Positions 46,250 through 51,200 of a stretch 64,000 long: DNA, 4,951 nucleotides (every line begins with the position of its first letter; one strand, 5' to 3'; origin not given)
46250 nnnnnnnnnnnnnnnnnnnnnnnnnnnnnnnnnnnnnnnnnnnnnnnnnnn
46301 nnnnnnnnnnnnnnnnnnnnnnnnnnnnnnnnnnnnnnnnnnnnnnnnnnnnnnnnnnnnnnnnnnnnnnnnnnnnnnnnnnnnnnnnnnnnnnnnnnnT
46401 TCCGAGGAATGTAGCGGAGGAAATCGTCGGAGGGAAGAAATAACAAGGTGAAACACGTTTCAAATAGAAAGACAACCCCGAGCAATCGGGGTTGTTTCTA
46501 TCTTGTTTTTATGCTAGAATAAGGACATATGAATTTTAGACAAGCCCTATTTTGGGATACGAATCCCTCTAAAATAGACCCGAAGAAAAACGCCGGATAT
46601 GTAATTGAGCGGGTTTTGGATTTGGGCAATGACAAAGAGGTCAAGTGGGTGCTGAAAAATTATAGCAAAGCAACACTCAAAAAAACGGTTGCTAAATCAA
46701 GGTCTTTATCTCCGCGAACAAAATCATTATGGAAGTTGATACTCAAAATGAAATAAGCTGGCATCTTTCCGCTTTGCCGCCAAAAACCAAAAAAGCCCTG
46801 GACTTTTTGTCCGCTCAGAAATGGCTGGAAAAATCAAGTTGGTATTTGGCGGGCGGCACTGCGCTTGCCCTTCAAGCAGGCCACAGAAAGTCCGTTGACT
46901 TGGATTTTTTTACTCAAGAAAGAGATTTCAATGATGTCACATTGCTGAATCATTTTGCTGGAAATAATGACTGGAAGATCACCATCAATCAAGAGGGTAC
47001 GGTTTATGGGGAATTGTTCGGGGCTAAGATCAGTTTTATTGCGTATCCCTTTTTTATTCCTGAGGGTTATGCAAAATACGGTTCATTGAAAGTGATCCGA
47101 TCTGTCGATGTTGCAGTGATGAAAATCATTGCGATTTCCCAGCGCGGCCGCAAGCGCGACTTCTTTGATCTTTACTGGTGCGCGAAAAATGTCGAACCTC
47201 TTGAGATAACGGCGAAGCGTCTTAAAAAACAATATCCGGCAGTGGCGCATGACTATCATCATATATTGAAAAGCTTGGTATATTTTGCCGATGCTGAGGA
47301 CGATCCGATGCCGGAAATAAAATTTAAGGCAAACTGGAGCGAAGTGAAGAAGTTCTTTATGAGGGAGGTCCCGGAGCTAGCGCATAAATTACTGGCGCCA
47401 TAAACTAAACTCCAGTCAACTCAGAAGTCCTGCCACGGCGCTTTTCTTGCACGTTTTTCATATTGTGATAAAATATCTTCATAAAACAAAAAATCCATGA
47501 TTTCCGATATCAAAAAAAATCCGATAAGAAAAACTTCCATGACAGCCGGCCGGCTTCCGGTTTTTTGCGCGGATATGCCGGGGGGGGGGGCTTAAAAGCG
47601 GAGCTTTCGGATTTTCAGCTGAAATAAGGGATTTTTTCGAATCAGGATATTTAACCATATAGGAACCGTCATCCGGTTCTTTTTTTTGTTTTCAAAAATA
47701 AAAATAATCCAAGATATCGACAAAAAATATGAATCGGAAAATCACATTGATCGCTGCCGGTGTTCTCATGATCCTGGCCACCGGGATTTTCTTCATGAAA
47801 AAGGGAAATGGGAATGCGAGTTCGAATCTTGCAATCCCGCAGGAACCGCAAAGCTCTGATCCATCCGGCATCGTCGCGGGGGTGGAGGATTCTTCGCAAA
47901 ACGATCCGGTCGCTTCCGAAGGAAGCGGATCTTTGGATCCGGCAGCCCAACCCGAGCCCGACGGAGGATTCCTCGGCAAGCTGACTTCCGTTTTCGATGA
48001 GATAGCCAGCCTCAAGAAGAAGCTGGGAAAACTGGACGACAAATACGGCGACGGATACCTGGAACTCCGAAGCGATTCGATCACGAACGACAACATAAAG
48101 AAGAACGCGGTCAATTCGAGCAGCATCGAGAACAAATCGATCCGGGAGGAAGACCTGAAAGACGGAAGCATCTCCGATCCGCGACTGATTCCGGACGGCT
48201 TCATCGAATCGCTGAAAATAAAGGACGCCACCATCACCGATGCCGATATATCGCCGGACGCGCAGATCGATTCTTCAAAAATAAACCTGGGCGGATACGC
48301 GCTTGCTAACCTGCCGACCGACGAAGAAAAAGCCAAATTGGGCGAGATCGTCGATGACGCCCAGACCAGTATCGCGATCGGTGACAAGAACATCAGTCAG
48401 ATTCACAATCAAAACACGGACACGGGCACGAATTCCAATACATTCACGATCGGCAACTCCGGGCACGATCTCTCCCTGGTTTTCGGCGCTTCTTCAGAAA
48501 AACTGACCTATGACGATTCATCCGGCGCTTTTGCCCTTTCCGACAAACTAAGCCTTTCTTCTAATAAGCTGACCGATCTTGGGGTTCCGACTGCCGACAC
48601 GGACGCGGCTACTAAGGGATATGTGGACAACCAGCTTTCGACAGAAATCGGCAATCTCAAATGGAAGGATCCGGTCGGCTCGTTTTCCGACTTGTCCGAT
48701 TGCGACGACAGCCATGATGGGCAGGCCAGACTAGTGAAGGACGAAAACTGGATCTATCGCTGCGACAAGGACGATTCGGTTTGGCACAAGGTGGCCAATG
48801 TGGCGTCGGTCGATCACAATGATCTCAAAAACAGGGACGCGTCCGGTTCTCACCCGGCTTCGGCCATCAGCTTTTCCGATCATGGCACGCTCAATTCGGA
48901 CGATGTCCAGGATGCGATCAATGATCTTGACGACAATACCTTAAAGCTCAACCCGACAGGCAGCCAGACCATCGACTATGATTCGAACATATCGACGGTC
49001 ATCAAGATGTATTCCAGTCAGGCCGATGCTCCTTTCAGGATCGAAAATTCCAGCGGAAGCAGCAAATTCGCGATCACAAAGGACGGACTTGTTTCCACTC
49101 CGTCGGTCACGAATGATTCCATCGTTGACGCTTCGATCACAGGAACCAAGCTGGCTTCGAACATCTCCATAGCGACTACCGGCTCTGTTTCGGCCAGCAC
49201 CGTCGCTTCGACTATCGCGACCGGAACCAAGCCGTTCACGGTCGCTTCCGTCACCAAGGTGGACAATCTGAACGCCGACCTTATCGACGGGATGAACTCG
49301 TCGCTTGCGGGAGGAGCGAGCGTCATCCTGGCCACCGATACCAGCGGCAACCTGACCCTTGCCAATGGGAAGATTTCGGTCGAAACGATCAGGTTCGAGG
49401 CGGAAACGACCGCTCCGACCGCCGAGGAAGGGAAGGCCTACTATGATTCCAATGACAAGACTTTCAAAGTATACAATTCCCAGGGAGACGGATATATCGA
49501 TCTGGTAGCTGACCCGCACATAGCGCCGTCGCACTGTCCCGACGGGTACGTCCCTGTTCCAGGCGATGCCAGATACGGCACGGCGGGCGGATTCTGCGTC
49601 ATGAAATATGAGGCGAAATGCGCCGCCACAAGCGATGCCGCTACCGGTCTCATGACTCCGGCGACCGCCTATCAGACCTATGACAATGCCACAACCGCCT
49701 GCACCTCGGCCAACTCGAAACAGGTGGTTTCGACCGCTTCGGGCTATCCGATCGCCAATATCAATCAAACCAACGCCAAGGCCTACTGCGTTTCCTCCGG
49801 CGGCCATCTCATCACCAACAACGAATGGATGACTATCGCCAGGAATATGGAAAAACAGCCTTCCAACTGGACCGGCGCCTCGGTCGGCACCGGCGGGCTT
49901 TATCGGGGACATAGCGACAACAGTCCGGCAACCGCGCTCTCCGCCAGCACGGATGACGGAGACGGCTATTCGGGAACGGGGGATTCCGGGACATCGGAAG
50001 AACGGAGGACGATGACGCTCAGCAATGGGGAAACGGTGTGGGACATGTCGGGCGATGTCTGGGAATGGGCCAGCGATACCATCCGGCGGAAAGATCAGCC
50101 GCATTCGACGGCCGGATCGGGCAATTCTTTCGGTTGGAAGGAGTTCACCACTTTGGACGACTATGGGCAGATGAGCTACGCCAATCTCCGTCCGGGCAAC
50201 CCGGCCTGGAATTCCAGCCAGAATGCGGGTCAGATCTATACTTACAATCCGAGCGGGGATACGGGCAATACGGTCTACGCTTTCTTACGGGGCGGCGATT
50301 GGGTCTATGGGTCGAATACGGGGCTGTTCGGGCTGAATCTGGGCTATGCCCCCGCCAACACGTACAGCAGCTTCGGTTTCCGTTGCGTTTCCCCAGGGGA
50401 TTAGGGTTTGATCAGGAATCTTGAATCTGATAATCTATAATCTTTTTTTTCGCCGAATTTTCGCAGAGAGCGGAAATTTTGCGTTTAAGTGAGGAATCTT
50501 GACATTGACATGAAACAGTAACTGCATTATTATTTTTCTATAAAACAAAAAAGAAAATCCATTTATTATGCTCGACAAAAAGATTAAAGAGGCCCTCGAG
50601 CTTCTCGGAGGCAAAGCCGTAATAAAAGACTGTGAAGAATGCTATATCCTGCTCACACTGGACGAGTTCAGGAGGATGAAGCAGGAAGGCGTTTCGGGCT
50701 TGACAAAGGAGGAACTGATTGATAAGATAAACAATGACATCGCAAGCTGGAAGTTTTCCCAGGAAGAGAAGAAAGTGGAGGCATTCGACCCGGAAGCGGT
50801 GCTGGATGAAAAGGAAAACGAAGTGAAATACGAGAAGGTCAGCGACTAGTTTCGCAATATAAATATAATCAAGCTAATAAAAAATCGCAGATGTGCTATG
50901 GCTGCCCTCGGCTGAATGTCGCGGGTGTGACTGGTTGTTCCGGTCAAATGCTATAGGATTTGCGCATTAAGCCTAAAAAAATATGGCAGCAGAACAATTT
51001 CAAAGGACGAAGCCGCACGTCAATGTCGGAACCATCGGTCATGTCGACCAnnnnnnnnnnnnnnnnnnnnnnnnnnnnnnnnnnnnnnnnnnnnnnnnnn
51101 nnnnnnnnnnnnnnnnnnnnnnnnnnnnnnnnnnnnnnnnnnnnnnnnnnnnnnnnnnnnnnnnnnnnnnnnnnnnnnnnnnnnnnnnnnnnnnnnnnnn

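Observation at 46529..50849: Accessory insertion splitting the str operon: AbiEii-type toxin pair, giant surface protein, Phd-like orphan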

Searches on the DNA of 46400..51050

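Call 71: search_rna_families(source=window, start=46400, end=51050, threshold=evalue, max_evalue=1)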
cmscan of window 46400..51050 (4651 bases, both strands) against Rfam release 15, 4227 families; matches with E-value up to 1: 4.
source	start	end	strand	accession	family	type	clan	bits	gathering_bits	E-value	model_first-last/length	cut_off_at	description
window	46434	46525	-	RF01770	rimP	Cis-reg; leader;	-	26.9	47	0.26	1-102/102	no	Gammaprotebacteria rimP leader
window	46437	46512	+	RF01770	rimP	Cis-reg; leader;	-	25.2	47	0.61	1-102/102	no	Gammaprotebacteria rimP leader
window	46440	46516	+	RF02621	BSnc120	Gene; sRNA;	-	20.1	114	0.59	1-88/88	no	Brucella sRNA 120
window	47692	47764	+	RF01675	CrcZ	Gene; sRNA;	-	16.9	95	0.17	1-398/398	no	Pseudomonas sRNA CrcZ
